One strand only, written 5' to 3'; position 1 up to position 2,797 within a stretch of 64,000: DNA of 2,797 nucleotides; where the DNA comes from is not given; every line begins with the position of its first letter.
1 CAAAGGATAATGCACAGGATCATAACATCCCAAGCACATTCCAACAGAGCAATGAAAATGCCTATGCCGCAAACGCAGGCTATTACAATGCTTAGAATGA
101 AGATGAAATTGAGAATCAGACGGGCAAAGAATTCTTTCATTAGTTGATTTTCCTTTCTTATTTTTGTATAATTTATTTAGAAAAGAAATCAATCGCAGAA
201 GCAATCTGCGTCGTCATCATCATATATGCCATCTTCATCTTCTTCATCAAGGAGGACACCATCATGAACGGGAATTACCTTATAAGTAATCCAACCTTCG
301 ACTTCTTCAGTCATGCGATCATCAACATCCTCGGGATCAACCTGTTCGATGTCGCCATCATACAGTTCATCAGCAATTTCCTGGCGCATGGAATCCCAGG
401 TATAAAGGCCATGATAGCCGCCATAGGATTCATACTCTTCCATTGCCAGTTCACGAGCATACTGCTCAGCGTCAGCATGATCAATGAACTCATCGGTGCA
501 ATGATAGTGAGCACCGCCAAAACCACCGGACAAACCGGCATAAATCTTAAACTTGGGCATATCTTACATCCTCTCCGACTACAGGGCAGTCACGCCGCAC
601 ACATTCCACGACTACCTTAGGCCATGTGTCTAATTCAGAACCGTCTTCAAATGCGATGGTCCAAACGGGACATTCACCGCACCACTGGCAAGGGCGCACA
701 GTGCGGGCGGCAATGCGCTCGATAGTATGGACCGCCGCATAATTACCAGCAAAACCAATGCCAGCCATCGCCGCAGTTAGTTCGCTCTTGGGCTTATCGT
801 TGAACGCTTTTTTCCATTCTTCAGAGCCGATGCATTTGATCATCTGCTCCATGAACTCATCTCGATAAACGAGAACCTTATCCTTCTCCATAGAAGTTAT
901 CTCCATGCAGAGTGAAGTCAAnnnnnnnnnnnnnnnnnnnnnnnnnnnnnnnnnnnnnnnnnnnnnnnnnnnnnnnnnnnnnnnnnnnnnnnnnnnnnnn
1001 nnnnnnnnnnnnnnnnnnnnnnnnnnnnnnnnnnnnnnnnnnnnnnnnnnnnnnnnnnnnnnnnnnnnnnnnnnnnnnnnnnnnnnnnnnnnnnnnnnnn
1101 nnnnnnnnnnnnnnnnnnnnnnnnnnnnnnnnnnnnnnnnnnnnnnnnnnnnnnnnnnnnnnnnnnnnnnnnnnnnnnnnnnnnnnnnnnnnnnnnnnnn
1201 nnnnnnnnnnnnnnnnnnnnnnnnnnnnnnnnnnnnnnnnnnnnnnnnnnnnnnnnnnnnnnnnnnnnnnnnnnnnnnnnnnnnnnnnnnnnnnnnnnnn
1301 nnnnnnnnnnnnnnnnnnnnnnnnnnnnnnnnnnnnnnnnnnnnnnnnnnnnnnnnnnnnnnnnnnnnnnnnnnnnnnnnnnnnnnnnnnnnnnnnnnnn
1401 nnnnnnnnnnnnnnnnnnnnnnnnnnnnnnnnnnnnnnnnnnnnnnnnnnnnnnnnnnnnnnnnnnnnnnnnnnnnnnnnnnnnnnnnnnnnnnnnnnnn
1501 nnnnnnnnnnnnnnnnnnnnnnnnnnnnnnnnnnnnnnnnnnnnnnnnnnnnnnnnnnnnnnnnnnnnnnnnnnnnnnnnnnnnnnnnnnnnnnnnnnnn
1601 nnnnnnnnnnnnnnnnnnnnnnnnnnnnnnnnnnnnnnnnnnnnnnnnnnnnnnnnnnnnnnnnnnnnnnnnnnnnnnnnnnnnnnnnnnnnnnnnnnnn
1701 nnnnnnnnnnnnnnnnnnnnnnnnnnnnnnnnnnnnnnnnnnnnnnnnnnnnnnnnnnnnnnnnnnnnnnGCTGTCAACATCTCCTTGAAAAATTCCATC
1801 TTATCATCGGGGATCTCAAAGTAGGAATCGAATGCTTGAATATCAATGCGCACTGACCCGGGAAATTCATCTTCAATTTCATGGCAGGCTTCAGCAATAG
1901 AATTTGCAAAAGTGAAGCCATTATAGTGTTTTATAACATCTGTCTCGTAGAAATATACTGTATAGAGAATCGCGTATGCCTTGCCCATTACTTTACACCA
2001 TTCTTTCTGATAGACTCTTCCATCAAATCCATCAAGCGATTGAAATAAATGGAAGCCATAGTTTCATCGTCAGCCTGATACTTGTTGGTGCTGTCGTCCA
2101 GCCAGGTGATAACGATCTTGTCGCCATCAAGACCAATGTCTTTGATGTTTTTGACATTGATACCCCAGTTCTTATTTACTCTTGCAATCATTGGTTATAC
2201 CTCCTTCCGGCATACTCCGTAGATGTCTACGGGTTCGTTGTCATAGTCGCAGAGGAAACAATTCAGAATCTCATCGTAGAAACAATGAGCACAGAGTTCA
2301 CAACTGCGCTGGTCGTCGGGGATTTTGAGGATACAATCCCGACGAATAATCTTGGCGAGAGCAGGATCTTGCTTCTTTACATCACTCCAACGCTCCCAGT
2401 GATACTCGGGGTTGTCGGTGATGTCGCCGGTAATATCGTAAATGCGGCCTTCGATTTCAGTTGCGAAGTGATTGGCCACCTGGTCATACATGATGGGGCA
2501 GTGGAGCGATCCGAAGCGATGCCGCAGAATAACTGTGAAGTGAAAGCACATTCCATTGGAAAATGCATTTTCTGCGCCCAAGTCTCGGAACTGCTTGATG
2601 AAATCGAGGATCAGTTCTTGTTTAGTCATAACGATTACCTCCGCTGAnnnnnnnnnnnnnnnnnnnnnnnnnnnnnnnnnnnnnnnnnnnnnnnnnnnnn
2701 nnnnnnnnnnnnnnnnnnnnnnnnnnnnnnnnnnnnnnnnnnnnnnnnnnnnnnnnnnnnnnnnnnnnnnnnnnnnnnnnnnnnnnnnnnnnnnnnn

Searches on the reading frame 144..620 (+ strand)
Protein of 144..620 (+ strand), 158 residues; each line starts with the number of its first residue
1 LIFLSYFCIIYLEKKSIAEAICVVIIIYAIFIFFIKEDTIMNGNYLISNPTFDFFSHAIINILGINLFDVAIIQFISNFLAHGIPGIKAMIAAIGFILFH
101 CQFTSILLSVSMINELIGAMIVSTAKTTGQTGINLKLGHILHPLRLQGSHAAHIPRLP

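Call 20: search_protein_families(library=pfam, proteins=[window:144-620:+], max_evalue=0.01)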
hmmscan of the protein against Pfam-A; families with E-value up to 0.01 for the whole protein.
window:144-620:+ (158 aa): 0 families

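Call 23: find_encoding_contigs(protein=window:144-620:+, flank=10000, max_places=5)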
Protein window:144-620:+ (158 aa): no gene with exactly this product is on record in the collection.

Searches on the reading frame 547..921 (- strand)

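Call 107: search_protein_families(library=pfam, proteins=[window:547-921:-], max_evalue=0.01)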
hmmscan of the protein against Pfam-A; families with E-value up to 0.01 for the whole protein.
window:547-921:- (124 aa): 1 family
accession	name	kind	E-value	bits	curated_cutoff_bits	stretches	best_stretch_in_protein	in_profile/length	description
PF11216.13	DUF3012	-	0.0017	18.9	25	1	31-50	1-20/32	Protein of unknown function (DUF3012)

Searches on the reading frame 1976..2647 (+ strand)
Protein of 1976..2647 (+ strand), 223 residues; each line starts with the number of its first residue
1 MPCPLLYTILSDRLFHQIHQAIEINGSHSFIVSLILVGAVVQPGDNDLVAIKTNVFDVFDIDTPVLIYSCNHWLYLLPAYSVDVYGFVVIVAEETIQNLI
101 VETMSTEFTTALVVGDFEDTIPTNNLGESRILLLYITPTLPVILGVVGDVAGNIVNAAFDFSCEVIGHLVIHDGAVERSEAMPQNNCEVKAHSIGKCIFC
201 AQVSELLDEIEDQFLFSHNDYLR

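Call 20: search_protein_families(library=pfam, proteins=[window:1976-2647:+], max_evalue=0.01)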
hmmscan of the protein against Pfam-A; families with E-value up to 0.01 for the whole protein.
window:1976-2647:+ (223 aa): 0 families

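Call 24: find_encoding_contigs(protein=window:1976-2647:+, flank=10000, max_places=6)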
Protein window:1976-2647:+ (223 aa): no gene with exactly this product is on record in the collection.
